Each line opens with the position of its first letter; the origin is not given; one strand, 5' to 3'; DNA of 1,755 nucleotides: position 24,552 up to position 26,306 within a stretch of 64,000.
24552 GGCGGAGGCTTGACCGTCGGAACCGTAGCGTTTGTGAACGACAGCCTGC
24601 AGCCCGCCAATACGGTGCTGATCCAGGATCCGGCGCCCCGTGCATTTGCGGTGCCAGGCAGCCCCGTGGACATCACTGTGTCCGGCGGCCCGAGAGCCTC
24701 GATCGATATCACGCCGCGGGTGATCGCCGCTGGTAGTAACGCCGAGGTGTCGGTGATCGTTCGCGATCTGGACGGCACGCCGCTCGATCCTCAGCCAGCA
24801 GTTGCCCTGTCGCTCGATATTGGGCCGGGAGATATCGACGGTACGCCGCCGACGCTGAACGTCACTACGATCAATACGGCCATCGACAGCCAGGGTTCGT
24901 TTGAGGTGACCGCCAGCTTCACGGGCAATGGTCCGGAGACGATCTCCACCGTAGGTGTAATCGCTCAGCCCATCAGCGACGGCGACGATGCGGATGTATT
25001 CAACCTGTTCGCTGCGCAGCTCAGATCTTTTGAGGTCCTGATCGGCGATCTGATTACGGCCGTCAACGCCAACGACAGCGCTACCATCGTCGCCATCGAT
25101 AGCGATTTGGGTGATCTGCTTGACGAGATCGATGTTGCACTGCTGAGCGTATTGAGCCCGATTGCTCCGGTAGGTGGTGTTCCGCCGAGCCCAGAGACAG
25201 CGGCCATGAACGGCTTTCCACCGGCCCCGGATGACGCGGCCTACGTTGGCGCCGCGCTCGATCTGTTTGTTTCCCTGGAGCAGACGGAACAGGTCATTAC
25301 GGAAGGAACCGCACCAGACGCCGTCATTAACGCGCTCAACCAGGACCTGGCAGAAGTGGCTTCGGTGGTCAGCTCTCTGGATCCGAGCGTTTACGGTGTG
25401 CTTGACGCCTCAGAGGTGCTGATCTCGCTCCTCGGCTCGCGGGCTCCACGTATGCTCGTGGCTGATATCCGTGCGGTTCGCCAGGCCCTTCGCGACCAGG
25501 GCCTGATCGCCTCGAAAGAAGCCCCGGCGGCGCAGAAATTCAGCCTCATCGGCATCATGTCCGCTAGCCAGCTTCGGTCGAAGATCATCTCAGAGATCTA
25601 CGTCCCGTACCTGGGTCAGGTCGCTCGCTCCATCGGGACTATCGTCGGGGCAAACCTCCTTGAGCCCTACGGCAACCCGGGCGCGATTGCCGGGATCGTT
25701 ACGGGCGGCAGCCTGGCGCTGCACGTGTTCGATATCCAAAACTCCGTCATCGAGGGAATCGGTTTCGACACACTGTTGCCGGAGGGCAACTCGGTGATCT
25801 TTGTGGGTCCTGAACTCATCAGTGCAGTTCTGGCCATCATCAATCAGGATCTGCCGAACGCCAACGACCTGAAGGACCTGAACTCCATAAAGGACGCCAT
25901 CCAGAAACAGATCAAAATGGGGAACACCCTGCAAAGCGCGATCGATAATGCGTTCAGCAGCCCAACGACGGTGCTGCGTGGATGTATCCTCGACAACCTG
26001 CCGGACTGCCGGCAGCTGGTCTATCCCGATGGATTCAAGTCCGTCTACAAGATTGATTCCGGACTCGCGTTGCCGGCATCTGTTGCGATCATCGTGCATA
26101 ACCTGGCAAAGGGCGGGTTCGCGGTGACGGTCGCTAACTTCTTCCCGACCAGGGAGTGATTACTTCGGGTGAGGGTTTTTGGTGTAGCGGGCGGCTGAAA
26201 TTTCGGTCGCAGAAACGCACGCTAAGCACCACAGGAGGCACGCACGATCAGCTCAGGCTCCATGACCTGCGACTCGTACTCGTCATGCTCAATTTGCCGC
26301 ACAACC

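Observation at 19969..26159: Translationally coupled PD40-propeller and 1607-aa giant surface protein: a candidate two-component extracellular apparatus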

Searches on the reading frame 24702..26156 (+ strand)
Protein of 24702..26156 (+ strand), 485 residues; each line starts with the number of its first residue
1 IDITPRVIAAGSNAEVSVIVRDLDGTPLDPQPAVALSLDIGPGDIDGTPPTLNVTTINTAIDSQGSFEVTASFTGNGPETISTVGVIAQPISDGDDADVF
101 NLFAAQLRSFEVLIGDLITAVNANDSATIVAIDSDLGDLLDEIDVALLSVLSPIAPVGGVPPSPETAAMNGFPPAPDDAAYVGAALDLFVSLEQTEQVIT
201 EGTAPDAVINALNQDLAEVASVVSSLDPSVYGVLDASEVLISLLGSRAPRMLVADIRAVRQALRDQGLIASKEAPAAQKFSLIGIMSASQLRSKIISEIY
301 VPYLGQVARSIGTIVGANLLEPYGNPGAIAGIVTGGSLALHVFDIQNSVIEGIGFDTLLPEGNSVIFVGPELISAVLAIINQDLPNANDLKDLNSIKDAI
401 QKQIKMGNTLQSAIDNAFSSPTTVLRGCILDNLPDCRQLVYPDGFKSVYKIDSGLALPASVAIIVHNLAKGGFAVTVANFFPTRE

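Call 13: find_homologous_proteins(query=window:24708-26156:+)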
Query seq(483 aa) (483 aa): 12 proteins with E <= 0.001 among 8000 candidates.
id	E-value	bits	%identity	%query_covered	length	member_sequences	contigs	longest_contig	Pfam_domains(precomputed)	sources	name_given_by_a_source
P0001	2.9e-160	552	58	100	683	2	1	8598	PF03793.25,PF05345.19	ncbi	ncbi:MAG: PASTA domain-containing protein, partial [Candidatus Wenzhouxiangella sp. M2_3B_020]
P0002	2.3e-159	549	57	100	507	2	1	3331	-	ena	-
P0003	1.6e-155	537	59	91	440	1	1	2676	-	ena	-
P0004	4.9e-140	486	53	100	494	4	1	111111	-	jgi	jgi:hypothetical protein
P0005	4.0e-132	460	70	64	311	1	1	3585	-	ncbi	ncbi:MAG: hypothetical protein AAGJ52_11180, partial [Pseudomonadota bacterium]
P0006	1.8e-130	454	49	100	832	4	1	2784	PF17963.8,PF03793.25,PF05345.19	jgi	-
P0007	7.5e-127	442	51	100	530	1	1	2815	-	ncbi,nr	ncbi:MAG: hypothetical protein V2J10_05585, partial [Wenzhouxiangella sp.]|nr:hypothetical protein [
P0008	2.2e-125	437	49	100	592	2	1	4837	PF03793.25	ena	-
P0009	6.1e-111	390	54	80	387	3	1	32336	-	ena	-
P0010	6.2e-102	360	60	61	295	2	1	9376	-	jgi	jgi:hypothetical protein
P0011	8.6e-85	304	51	61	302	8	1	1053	-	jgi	jgi:hypothetical protein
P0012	4.7e-78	281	64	47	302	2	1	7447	-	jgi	jgi:hypothetical protein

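Call 21: find_encoding_contigs(protein=P0004, flank=10000, max_places=3)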
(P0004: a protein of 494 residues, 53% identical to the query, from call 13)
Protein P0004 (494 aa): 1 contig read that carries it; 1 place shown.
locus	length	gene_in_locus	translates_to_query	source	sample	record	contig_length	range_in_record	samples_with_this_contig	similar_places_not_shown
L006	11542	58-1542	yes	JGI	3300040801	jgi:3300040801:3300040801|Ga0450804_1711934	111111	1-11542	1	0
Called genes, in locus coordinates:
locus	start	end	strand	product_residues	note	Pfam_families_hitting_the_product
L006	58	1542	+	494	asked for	-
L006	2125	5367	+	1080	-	PF13620:CarboxypepD_reg, PF25183:OMP_b-brl_4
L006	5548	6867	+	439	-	PF14793:DUF4478, PF03641:Lysine_decarbox, PF11892:PpnN_C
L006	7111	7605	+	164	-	PF02381:MraZ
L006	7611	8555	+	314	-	PF01795:Methyltransf_5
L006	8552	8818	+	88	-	PF04999:FtsL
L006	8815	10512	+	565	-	PF03717:PBP_dimer, PF00905:Transpeptidase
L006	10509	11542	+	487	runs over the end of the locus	PF08245:Mur_ligase_M, PF02875:Mur_ligase_C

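Call 22: find_encoding_contigs(protein=P0009, flank=10000, max_places=3)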
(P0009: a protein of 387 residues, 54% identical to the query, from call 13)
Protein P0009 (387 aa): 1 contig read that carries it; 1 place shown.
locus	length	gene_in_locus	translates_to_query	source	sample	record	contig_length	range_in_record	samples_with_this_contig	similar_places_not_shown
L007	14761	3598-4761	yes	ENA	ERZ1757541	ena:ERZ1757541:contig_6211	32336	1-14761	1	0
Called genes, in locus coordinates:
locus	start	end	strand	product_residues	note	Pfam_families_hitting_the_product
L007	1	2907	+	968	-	?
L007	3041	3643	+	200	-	PF03793:PASTA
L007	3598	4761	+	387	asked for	-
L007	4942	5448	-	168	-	PF21982:RecX_HTH1, PF02631:RecX_HTH2, PF21981:RecX_HTH3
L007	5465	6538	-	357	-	PF00154:RecA_N, PF06745:ATPase (weak), PF08423:Rad51, PF27531:MT3502_N (weak), PF21096:RecA_C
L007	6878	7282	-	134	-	PF02834:LigT_PEase, PF13563:2_5_RNA_ligase2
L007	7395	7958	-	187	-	PF02464:CinA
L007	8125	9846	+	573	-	PF01624:MutS_I, PF05188:MutS_II, PF05192:MutS_III, PF05190:MutS_IV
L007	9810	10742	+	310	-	PF00488:MutS_V, PF27441:MutS_C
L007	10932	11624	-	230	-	PF04055:Radical_SAM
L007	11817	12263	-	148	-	PF14559:TPR_19 (faint), PF13428:TPR_14 (faint), PF13525:YfiO, PF13432:TPR_16, PF12895:ANAPC3 (weak), PF13174:TPR_6 (weak), PF13424:TPR_12 (weak), PF13174:TPR_6, +2 more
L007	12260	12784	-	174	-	PF16331:TolA_bind_tri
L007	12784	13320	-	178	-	PF00691:OmpA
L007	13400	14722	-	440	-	PF04052:TolB_N, PF26550:Tricorn_2nd, PF07676:PD40, PF26549:Tricorn_N (weak), PF07676:PD40, PF26549:Tricorn_N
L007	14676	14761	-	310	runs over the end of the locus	-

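Call 28: search_solved_structures(query=window:24702-26156:+, max_evalue=1)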
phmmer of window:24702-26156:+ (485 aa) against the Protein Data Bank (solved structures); distinct sequences matched with E-value up to 1: 0.

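Call 39: predict_structure(alignment_id=A1)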
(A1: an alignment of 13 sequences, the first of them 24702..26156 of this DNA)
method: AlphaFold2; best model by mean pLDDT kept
length: 485 residues; sequences in the alignment: 13
mean_pLDDT: 58.3   pTM: 0.49
mean pLDDT of the five models: 58.3, 58.2, 55.9, 51.5, 49.8
residues with pLDDT >= 90: 41; 70-90: 135; 50-70: 95; < 50: 214
segments of 3 or more residues with pLDDT < 50: 23-25, 38-49, 52-66, 85-96, 156-159, 315-376, 378-401, 409-411, 413-485
pLDDT, mean of each block of 10 residues (from residue 1): 52 55 52 52 46 47 47 54 47 52 86 92 92 94 81 55 60 77 89 88 80 86 80 81 86 91 85 63 85 83 69 43 27 25 28 32 40 47 44 42 48 40 27 28 28 34 38 35 30
secondary structure, 60 per line:
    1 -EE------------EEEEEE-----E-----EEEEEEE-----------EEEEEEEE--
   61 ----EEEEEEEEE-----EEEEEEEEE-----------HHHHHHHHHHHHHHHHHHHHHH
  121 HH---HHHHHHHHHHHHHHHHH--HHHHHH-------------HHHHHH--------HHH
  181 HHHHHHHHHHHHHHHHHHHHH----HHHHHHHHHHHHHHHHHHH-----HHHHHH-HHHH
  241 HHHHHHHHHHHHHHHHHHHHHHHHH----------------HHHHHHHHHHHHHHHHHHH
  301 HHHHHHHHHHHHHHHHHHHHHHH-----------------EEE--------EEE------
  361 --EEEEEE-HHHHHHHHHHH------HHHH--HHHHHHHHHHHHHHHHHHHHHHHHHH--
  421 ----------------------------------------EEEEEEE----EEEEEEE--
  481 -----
elements in order: E16-21 E33-39 E51-58 E65-73 E79-87 H99-122 H126-142 H145-150 H164-169 H178-201 H206-224 H230-235 H237-265 H282-323 E341-343 E352-354 E363-368 H370-380 H387-390 H393-418 E461-467 E472-478

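Call 42: search_protein_representatives(alignment_id=A1)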
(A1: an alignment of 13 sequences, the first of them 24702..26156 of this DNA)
Query: 13 sequences, 528 profile positions. Proteins with E-value up to 0.001 (for the whole library): 399; up to 1e-10: 254; up to 1e-30: 135. The best 150 are listed.
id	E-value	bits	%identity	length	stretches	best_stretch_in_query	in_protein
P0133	2.5e-246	834.9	-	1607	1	2-524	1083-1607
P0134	3.7e-232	788.2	-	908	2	2-526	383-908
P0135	1.7e-217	739.8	-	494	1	33-525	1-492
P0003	1.5e-208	710.3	-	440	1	85-524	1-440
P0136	1.8e-205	700.1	-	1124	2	2-488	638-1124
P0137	1.6e-185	634.2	-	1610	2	2-524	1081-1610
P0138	6.2e-160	549.8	-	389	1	164-513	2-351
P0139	4.8e-144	497.4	-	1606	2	4-526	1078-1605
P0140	1.2e-132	459.8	-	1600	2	3-525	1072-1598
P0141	6.0e-109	381.6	-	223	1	303-524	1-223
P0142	1.2e-106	374.0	-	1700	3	7-524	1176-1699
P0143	2.3e-103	363.2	-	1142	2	9-525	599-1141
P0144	4.6e-98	345.7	-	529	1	26-525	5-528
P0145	4.7e-98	345.6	-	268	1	214-461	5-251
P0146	1.4e-95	337.5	-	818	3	4-522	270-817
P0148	3.6e-95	336.1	-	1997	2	4-522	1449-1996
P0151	3.9e-88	312.9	-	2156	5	5-521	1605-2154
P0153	2.8e-85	303.5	-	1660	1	6-524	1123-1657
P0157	2.4e-69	250.9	-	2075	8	8-521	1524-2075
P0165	1.5e-65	238.4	-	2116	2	3-521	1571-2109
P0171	5.2e-62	226.7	-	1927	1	2-519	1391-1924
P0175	5.1e-60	220.1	-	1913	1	4-511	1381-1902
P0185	2.4e-50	188.2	-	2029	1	5-523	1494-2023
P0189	1.9e-49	185.2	-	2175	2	324-524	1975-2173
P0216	2.5e-41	158.4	-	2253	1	5-524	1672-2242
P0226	1.9e-38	148.9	-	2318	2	3-293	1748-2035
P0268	4.1e-30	121.4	-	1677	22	3-54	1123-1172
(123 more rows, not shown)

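Call 77: fold_search(model_id=the predicted structure, library=pdb)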
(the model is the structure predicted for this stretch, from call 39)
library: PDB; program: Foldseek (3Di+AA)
matches with E <= 10: 767; with E <= 0.001: 0
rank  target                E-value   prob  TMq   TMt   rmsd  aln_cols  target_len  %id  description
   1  3uc2_D                2.6e-02  1.00  0.12  0.39   5.2        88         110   15  Crystal structure of a DUF4426 family protein (PA0388) from Pseudomonas aeruginosa PAO1 at 2.09 A resolution (released 2011-11-23)
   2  3uc2_A                3.1e-02  1.00  0.12  0.36   5.1        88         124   14  Crystal structure of a DUF4426 family protein (PA0388) from Pseudomonas aeruginosa PAO1 at 2.09 A resolution (released 2011-11-23)
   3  7bk6_AAA              1.2e-01  0.93  0.10  0.35   5.4        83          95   14  PfCopC mutant - D83A (released 2021-07-07)
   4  4z36                  1.9e-01  0.30  0.10  0.12  23.7       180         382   14  Crystal Structure of Human Lysophosphatidic Acid Receptor 1 in complex with ONO-3080573 (released 2015-06-03)
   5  6xmj_O                2.1e-01  0.21  0.12  0.24  18.8       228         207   13  Human 20S proteasome bound to an engineered 11S (PA26) activator (released 2020-07-22)
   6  6agf_B                2.1e-01  0.20  0.09  0.16  16.1       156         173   13  Structure of the human voltage-gated sodium channel Nav1.4 in complex with beta1 (released 2018-10-10)
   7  8s05_B                2.2e-01  0.72  0.13  0.15   8.5       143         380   12  ArnAB complex an archaeal ortholog of the Sec23/24 core motif (released 2025-10-29)
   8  7zi0_A                2.2e-01  0.63  0.15  0.13  21.1       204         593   13  Structure of human Smoothened in complex with cholesterol and SAG (released 2022-06-15)
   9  9ll2_A                2.4e-01  0.69  0.11  0.33   5.3        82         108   10  Crystal structure of the Helicobacter pylori copper resistance determinant CrdA in the apo form (released 2025-11-19)
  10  1m42                  2.4e-01  0.47  0.10  0.31   5.9        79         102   16  Solution structure of apoCopC from Pseudomonas syringae (released 2002-11-06)
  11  2o26_U                2.6e-01  0.69  0.11  0.18  12.3       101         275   12  Structure of a class III RTK signaling assembly (released 2007-03-13)
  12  4z34                  2.6e-01  0.25  0.10  0.12  23.8       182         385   13  Crystal Structure of Human Lysophosphatidic Acid Receptor 1 in complex with ONO9780307 (released 2015-06-03)
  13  4qim                  2.7e-01  0.30  0.15  0.16  26.2       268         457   13  Structure of the human smoothened receptor in complex with ANTA XV (released 2014-07-23)
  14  5fc3_B                2.7e-01  0.08  0.09  0.09  22.3       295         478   12  Structural basis of cohesin cleavage by separase (released 2016-03-30)
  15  5icu                  2.8e-01  0.60  0.09  0.29   6.3        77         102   14  The crystal structure of CopC from Methylosinus trichosporium OB3b (released 2016-04-06)
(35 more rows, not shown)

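Call 81: predict_structure(alignment_id=A5)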
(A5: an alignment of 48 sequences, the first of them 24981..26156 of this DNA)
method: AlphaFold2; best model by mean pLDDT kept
length: 392 residues; sequences in the alignment: 48
mean_pLDDT: 90.9   pTM: 0.88
mean pLDDT of the five models: 90.9, 89.7, 89.4, 88.6, 88.5
residues with pLDDT >= 90: 306; 70-90: 59; 50-70: 27; < 50: 0
segments of 3 or more residues with pLDDT < 50: none
pLDDT, mean of each block of 10 residues (from residue 1): 88 97 97 98 97 92 87 97 98 96 94 93 96 97 95 96 96 92 81 95 92 92 89 87 95 97 95 90 71 57 70 70 90 96 97 94 93 92 95 87
secondary structure, 60 per line:
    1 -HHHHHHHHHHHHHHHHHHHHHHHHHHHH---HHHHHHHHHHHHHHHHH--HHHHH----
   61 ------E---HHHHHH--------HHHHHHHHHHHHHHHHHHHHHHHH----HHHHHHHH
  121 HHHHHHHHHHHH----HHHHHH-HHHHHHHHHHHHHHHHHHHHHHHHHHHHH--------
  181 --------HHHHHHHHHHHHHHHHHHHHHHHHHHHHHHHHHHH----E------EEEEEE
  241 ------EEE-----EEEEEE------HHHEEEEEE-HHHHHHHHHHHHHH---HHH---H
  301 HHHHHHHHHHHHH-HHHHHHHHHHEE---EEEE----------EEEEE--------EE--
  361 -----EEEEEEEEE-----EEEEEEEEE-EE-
elements in order: H2-29 H33-49 H52-56 H71-76 H85-108 H113-132 H137-142 H144-172 H189-223 E235-240 E247-249 E255-260 E270-275 H277-290 H300-313 H315-324 E330-333 E344-348 E366-374 E380-388

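Call 86: fold_search(model_id=the predicted structure, library=pdb)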
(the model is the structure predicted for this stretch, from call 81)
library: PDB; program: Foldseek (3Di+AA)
matches with E <= 10: 839; with E <= 0.001: 0
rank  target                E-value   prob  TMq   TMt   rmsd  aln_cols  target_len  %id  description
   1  4z36                  6.5e-02  0.44  0.12  0.12  23.6       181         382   14  Crystal Structure of Human Lysophosphatidic Acid Receptor 1 in complex with ONO-3080573 (released 2015-06-03)
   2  8zhr_F                7.5e-02  0.60  0.14  0.12  10.3       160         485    9  Cryo-EM structure of the full-length pAg-bound BTN2A1-BTN3A1-BTN3A2 complex (released 2025-11-26)
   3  3spg                  7.5e-02  0.16  0.14  0.15  21.5       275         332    8  Inward rectifier potassium channel Kir2.2 R186A mutant in complex with PIP2 (released 2011-08-24)
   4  6xlq_A                8.7e-02  0.60  0.15  0.23   9.7       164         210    7  Crystal Structure of the Human BTN3A1 Ectodomain in Complex with the CTX-2026 Fab (released 2020-09-02)
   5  4z34                  1.2e-01  0.33  0.12  0.12  23.6       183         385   14  Crystal Structure of Human Lysophosphatidic Acid Receptor 1 in complex with ONO9780307 (released 2015-06-03)
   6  4jkw                  1.4e-01  0.41  0.14  0.32  10.3       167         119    8  Structure of the extracellular domain of butyrophilin BTN3A1 in complex with Isopentenyl pyrophosphate (IPP) (released 2013-07-24)
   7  3sph                  1.6e-01  0.15  0.14  0.16  20.9       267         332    9  Inward rectifier potassium channel Kir2.2 I223L mutant in complex with PIP2 (released 2011-08-24)
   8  3spi                  1.6e-01  0.14  0.14  0.16  20.9       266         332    8  Inward rectifier potassium channel Kir2.2 in complex with PIP2 (released 2011-08-24)
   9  5kuk                  1.7e-01  0.12  0.14  0.16  23.6       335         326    9  Crystal Structure of Inward Rectifier Kir2.2 K62W Mutant (released 2016-08-10)
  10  7k7c_B                1.8e-01  0.05  0.11  0.09  21.3       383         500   10  Crystal structure of diphtheria toxin from crystals obtained at pH 5.5 (released 2020-11-18)
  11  6v1v_A                1.8e-01  0.05  0.12  0.08  25.4       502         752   11  VIP3B (VIP3B_2160) adapted for crystallization (released 2019-12-18)
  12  4f80                  2.0e-01  0.47  0.14  0.23   7.0       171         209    6  Crystal Structure of the human BTN3A1 ectodomain (released 2012-08-08)
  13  7zi0_A                2.1e-01  0.69  0.18  0.12  19.9       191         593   12  Structure of human Smoothened in complex with cholesterol and SAG (released 2022-06-15)
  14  9ivk_A                2.1e-01  0.47  0.19  0.25  29.3       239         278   12  cryo-EM structure of a tmFAP (released 2024-11-20)
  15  8zk1_E                2.1e-01  0.38  0.14  0.22  10.9       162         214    8  Cryo-EM structure of BTN2A1-BTN3A1-BTN3A2 mutant complex (BTN3A1 H381R, BTN2A1 R477A/T510A) (released 2025-11-26)
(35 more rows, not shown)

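Call 89: list_cluster_members(proteins=[P0148, P0151, P0157, P0165, P0171, P0175, P0185, P0189, P0216, P0226])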
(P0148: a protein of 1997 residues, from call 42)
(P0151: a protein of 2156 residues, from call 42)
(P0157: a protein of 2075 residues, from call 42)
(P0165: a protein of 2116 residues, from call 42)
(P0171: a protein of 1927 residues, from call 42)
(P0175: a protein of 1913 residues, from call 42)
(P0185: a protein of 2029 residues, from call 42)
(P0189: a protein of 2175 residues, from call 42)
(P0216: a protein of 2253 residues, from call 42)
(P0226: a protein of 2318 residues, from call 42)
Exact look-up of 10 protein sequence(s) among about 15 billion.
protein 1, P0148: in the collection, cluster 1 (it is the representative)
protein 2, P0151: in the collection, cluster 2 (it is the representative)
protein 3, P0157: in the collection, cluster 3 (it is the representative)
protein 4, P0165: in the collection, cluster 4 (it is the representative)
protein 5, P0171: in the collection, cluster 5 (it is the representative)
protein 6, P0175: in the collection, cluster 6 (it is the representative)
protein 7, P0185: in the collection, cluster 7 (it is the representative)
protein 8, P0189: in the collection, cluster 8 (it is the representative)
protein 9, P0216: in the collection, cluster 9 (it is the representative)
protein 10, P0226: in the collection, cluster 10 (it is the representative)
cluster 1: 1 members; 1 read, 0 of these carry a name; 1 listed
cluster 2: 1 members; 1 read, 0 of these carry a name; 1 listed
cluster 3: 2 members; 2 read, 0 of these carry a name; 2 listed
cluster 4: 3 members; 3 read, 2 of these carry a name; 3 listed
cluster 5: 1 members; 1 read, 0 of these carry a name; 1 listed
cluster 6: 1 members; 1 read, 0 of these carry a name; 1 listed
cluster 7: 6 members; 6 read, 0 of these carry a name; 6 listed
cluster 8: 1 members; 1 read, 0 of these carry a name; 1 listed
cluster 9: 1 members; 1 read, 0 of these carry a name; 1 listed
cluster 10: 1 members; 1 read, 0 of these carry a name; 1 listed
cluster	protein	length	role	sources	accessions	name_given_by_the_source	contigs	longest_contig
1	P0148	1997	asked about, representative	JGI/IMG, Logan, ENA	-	-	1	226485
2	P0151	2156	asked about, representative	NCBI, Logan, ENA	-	-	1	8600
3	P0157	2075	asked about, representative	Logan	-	-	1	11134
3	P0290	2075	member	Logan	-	-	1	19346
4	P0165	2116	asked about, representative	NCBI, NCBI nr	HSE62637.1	MAG TPA: FG-GAP-like repeat-containing protein [Thermoanaerobaculia bacterium] | FG-GAP-like repeat-containing protein [Thermoanaerobaculia bacterium]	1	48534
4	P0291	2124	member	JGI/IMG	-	beta-lactam-binding protein with PASTA domain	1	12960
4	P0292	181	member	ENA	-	-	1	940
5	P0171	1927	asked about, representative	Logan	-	-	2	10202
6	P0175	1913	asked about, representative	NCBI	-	-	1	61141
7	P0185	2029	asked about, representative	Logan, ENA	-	-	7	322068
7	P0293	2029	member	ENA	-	-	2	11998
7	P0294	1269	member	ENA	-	-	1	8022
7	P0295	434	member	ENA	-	-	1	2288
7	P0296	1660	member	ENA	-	-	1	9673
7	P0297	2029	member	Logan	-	-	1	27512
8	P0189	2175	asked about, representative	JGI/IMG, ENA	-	-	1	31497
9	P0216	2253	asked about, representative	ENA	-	-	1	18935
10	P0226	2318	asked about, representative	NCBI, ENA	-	-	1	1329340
